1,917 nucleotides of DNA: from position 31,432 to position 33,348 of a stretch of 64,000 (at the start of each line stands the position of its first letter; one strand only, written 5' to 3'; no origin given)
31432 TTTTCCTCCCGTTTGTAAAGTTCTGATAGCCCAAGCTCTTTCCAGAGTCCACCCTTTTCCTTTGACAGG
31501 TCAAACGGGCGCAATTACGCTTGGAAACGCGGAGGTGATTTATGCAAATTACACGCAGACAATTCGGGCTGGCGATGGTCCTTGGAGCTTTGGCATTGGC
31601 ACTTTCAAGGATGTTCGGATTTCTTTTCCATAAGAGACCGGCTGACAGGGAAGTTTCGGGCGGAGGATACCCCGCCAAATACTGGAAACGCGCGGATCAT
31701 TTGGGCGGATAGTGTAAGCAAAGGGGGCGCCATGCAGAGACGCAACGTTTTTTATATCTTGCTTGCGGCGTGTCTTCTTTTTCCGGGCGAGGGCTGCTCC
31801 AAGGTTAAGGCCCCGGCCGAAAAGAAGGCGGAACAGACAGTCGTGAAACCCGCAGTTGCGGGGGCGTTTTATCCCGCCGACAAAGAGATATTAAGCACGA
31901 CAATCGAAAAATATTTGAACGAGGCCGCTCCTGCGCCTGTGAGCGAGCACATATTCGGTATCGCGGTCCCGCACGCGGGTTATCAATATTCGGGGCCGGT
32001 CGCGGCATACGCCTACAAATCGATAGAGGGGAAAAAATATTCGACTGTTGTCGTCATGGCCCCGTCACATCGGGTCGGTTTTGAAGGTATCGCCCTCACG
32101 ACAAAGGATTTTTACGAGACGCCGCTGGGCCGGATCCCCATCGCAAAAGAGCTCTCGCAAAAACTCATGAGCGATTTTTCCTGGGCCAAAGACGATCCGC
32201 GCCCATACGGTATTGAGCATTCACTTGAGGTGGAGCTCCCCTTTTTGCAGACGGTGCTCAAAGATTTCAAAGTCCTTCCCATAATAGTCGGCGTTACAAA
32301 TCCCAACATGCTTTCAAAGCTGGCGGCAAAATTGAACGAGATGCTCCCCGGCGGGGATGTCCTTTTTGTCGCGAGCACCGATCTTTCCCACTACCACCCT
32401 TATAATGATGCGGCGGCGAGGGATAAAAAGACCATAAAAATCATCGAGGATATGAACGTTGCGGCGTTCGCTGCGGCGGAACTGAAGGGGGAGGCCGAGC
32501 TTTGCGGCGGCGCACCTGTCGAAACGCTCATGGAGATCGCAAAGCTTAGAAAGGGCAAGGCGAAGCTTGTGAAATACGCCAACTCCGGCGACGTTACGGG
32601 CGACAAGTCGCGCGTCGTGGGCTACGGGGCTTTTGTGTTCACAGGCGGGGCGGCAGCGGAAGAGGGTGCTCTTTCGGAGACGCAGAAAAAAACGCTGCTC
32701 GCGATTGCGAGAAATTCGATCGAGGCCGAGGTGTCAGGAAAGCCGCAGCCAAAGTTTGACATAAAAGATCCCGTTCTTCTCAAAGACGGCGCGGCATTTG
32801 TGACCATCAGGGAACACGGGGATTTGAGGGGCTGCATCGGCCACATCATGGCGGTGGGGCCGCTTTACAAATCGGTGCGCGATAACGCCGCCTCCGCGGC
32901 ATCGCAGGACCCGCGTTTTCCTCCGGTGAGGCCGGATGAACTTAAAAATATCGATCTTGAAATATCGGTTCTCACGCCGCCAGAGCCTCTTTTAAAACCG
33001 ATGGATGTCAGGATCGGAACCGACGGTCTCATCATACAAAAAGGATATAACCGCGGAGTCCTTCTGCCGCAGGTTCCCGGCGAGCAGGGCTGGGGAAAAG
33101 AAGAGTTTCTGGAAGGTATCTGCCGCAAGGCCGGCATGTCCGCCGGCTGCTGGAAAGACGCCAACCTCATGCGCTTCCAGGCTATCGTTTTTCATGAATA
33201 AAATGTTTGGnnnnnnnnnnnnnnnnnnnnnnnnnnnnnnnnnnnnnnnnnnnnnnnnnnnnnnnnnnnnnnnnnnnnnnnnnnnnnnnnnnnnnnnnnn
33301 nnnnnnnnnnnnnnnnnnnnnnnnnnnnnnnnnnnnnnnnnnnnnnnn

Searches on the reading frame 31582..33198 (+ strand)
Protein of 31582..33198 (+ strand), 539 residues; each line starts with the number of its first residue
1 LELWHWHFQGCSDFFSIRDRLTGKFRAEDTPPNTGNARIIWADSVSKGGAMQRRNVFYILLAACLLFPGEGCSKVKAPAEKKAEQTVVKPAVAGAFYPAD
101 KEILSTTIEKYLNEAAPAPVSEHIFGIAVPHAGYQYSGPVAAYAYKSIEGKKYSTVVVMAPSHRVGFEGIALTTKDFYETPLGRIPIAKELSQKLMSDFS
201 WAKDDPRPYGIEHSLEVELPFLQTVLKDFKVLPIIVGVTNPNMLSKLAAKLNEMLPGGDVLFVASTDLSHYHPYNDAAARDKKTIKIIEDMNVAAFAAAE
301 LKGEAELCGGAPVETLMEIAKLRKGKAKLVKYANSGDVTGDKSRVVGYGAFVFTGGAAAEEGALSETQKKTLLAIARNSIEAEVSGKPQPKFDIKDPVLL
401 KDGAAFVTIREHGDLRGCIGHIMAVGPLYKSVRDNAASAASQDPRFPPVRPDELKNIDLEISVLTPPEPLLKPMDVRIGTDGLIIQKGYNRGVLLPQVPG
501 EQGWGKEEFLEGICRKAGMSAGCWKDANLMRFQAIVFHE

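Call 16: search_protein_families(library=pfam, proteins=[window:31582-33198:+], max_evalue=0.0001)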
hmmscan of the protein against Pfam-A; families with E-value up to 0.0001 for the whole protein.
window:31582-33198:+ (539 aa): 2 families
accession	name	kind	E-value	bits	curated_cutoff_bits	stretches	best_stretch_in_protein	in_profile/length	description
PF01875.22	Memo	-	8e-66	222.4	27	1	89-351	1-268/269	Memo-like protein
PF01871.22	AMMECR1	-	2.3e-53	180.6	25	1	374-537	2-168/168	AMMECR1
